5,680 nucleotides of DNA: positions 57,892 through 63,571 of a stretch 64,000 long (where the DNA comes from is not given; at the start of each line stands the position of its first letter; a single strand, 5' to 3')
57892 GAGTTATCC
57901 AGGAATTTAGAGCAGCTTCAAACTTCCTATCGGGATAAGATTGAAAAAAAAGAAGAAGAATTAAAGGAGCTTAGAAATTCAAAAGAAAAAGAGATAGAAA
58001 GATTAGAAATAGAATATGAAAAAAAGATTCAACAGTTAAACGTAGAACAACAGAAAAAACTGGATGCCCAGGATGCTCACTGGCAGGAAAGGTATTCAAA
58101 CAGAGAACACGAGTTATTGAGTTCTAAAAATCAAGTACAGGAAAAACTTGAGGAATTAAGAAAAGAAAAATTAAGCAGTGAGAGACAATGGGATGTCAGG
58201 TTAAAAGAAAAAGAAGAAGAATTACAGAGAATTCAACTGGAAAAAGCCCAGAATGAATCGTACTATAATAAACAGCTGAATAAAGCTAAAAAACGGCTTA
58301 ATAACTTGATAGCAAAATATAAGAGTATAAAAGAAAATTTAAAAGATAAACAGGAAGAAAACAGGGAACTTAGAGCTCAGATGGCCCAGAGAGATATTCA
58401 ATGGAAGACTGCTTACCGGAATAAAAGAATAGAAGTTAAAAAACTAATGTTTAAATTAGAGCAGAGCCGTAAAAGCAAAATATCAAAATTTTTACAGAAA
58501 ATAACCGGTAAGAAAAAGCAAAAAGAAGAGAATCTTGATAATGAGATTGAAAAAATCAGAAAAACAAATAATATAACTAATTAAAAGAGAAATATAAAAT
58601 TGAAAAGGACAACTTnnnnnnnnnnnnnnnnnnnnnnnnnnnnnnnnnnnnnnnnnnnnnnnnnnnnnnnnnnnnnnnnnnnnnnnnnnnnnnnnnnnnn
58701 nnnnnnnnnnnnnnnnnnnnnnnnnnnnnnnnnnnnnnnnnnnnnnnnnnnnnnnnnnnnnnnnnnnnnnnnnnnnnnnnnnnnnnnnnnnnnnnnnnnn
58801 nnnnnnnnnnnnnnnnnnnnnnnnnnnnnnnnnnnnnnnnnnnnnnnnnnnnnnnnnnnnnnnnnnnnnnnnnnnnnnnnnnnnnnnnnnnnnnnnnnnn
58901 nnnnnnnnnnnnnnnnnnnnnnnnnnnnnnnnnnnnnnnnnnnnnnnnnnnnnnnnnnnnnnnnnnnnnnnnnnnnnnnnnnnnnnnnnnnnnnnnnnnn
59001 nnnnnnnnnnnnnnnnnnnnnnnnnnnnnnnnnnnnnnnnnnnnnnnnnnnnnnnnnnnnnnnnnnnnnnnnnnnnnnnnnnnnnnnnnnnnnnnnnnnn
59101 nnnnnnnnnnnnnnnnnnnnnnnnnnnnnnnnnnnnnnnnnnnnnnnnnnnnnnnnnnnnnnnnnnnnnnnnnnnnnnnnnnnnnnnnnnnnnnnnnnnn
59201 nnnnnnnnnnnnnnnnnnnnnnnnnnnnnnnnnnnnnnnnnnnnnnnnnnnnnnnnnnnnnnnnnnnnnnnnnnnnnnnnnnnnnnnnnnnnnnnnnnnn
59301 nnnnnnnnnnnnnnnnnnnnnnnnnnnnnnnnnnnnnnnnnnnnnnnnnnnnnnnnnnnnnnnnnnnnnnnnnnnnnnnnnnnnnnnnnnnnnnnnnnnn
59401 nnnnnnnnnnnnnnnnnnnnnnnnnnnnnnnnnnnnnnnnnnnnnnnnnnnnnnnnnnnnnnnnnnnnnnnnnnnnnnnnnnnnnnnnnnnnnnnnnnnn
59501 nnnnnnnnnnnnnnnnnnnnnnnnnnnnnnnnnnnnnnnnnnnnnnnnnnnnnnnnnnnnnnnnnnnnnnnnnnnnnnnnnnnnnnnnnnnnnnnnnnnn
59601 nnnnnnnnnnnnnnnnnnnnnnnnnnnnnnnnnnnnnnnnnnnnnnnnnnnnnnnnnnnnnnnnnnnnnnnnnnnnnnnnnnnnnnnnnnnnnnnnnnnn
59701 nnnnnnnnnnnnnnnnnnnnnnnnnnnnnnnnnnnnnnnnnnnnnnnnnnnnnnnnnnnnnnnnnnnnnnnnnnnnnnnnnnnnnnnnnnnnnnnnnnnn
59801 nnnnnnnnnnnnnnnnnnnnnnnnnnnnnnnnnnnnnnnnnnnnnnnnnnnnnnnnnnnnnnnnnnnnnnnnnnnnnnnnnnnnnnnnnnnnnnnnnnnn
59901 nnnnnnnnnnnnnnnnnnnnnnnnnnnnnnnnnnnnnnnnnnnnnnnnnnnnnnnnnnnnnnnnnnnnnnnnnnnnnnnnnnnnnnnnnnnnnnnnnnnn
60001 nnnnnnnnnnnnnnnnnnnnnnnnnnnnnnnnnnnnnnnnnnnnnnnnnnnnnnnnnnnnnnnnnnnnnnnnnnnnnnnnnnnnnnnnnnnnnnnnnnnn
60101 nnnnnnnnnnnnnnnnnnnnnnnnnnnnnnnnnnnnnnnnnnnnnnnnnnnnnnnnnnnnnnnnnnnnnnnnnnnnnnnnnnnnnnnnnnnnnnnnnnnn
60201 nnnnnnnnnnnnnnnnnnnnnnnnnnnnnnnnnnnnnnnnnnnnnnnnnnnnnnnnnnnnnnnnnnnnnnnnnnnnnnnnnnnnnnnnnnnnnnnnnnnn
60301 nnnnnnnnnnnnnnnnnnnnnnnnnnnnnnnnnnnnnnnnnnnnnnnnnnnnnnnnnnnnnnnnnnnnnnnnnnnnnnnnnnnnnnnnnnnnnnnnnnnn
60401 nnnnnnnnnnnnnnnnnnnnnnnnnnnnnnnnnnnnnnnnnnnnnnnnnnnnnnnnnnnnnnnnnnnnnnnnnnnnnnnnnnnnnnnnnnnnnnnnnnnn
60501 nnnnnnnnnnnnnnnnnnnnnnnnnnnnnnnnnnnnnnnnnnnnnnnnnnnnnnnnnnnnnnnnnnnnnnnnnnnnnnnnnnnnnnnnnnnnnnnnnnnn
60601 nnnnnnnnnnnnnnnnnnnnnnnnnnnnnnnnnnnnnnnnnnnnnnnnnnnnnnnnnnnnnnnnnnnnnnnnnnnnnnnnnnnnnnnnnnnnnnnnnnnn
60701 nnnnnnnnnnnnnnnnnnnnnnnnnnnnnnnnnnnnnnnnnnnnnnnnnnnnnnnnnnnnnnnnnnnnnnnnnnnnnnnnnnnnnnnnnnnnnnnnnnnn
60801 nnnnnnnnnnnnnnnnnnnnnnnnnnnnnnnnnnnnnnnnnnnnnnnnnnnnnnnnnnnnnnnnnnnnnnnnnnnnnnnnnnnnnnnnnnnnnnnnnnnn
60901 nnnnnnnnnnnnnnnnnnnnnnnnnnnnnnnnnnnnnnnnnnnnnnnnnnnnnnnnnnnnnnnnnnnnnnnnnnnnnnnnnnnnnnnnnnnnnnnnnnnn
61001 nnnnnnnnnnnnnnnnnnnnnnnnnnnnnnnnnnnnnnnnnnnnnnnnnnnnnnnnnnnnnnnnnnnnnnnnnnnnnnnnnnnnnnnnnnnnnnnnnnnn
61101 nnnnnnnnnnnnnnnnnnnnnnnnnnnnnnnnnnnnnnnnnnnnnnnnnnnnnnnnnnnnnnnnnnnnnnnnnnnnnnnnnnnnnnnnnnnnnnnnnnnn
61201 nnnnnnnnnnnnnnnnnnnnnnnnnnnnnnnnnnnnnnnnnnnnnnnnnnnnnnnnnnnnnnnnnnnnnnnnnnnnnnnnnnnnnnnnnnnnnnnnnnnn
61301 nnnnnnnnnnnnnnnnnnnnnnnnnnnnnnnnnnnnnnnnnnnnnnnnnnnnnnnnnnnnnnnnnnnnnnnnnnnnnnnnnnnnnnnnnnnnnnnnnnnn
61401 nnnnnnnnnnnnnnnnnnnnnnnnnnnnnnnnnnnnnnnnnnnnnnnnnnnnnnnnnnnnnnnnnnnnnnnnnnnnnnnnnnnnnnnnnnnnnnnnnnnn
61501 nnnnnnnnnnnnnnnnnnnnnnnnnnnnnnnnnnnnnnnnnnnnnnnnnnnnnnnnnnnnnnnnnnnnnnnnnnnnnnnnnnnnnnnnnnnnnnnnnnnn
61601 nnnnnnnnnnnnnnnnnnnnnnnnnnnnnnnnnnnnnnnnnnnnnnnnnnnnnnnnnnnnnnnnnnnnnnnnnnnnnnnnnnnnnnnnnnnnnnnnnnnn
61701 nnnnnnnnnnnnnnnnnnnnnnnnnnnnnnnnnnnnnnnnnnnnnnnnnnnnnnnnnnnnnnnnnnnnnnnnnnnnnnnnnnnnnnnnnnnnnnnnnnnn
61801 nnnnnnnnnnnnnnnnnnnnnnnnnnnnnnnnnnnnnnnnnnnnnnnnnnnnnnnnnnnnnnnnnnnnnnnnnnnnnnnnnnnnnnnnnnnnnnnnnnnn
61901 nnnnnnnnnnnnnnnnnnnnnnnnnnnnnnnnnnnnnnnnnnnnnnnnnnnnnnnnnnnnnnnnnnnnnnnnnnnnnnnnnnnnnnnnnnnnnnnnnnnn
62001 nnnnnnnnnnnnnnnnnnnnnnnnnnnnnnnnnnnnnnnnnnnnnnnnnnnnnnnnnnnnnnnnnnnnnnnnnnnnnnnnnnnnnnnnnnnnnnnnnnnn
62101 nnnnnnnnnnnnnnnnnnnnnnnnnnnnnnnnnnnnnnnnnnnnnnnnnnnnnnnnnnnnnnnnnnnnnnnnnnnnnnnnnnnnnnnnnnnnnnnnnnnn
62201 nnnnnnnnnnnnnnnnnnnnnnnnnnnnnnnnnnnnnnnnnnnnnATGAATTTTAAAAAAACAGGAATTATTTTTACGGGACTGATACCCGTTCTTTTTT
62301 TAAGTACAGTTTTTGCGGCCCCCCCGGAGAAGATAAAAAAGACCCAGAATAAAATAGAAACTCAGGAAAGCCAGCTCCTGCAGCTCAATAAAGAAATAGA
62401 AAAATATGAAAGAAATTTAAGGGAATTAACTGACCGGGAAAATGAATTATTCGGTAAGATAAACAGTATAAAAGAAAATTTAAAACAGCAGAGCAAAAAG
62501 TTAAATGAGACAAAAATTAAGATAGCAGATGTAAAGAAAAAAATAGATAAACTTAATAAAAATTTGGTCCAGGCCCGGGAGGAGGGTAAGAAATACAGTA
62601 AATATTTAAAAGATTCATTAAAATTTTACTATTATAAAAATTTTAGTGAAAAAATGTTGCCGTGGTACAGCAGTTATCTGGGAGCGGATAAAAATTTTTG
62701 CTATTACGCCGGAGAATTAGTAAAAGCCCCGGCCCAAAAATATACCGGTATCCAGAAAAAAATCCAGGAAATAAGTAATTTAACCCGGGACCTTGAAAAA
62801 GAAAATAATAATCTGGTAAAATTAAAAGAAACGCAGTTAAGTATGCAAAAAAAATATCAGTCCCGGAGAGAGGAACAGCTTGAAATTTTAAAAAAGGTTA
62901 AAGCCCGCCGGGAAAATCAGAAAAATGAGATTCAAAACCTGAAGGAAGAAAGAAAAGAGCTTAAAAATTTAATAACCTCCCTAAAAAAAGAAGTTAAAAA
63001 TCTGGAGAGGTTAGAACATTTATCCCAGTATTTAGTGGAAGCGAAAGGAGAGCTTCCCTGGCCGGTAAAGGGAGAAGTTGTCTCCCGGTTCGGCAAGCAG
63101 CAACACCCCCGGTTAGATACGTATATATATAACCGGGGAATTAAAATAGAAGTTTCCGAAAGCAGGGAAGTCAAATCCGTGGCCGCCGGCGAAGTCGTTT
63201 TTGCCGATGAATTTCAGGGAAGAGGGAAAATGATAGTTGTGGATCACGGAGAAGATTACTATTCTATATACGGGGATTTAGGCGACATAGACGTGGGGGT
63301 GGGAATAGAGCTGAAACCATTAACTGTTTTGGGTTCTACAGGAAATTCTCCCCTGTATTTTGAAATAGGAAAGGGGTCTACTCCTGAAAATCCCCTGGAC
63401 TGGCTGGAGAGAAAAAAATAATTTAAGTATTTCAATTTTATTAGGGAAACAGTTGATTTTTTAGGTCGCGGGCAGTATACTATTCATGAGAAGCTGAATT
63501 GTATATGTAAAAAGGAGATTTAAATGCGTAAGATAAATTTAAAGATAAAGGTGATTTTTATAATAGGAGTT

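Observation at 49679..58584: Two adjacent giant charged coiled-coil proteins (1344 + 1619 aa) with no catalytic domain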

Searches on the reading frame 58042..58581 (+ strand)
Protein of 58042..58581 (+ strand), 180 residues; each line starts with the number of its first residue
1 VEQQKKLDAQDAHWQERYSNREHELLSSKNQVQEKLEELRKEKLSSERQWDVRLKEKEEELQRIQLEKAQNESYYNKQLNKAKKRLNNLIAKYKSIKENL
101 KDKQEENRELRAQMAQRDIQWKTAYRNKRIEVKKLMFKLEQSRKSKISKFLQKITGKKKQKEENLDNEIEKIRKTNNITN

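Call 50: find_homologous_proteins(query=A5, max_evalue=0.01)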
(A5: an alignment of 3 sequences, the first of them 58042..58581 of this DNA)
Query A5 (3 sequences) (180 aa, profile of the alignment): 3 proteins with E <= 0.01 among 8000 candidates.
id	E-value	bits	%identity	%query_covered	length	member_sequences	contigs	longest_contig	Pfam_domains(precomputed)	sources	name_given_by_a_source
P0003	2.0e-52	196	52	92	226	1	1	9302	-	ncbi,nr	ncbi:MAG: hypothetical protein U9R36_05915, partial [Elusimicrobiota bacterium]|nr:hypothetical prot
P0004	1.5e-43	167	55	64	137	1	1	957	-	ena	-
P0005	3.0e-38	149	48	73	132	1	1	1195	-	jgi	jgi:hypothetical protein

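Call 52: find_encoding_contigs(protein=P0003, flank=10000, max_places=3)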
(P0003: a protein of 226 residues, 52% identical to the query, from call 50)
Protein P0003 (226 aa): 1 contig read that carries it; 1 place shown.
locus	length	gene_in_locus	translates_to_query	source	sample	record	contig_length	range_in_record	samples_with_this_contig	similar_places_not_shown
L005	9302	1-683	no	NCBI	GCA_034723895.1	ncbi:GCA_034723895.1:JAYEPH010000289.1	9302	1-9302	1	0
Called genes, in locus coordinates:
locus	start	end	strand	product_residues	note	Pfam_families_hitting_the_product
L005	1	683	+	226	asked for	?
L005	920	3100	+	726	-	PF13176:TPR_7 (faint), PF07719:TPR_2 (faint), PF13174:TPR_6 (faint), PF13424:TPR_12 (faint), PF13432:TPR_16 (faint), PF14559:TPR_19 (faint), PF24575:TPR_Slam (faint), PF13181:TPR_8 (faint), +1 more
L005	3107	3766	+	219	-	PF00005:ABC_tran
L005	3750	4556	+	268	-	PF18075:FtsX_ECD (weak)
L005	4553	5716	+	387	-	PF23649:FKBP15 (weak), PF01551:Peptidase_M23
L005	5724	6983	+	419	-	PF22694:CtpB_N-like, PF00595:PDZ, PF13180:PDZ_2, PF17820:PDZ_6, PF03572:Peptidase_S41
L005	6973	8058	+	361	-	PF04748:Polysacc_deac_2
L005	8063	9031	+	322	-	PF00814:TsaD, PF22521:HypF_C_2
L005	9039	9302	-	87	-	?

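Call 87: predict_structure(alignment_id=A7)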
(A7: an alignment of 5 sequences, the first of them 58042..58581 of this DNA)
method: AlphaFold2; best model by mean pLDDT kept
length: 180 residues; sequences in the alignment: 5
mean_pLDDT: 90.0   pTM: 0.46
mean pLDDT of the five models: 90.0, 89.8, 88.5, 87.8, 87.2
residues with pLDDT >= 90: 115; 70-90: 60; 50-70: 1; < 50: 4
segments of 3 or more residues with pLDDT < 50: 177-180
pLDDT, mean of each block of 10 residues (from residue 1): 83 90 94 94 92 96 97 98 98 97 96 93 90 90 81 82 88 63
secondary structure, 60 per line:
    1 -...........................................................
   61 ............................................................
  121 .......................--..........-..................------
elements in order: H2-143 H146-155 H157-174

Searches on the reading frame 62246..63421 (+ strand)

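Call 7: search_protein_families(library=pfam, proteins=[window:62246-63421:+], max_evalue=0.01)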
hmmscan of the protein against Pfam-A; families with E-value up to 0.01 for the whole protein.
window:62246-63421:+ (391 aa): 10 families
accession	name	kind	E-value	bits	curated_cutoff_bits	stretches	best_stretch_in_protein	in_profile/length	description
PF01551.29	Peptidase_M23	-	5.2e-14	52.7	28.7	1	296-383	3-96/96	Peptidase family M23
PF14932.11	HAUS-augmin3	-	3.5e-05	23.9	29.4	0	164-263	66-163/260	HAUS augmin-like complex subunit 3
PF05055.17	DUF677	-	0.0014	18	29.1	1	28-122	229-326/336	Protein of unknown function (DUF677)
PF11932.13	DUF3450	-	0.0028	17.4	32.6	1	13-103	4-91/241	Protein of unknown function (DUF3450)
PF08614.16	ATG16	-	0.0042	17.7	33.7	1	30-119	61-151/200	Autophagy protein 16 (ATG16)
PF21818.3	DUF6884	-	0.0046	17.5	30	1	17-109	20-112/135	Family of unknown function (DUF6884)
PF02050.21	FliJ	-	0.0073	17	28.4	1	29-119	6-94/123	Flagellar FliJ protein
PF06103.16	DUF948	-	0.0076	16.8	37.2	1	44-104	28-88/89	Bacterial protein of unknown function (DUF948)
PF24481.2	CT398_CC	-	0.0094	16.2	27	1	39-117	78-156/180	CT398-like coiled coil hairpin domain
PF02601.20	Exonuc_VII_L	-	0.0094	15.9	35.9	0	31-113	158-243/315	Exonuclease VII, large subunit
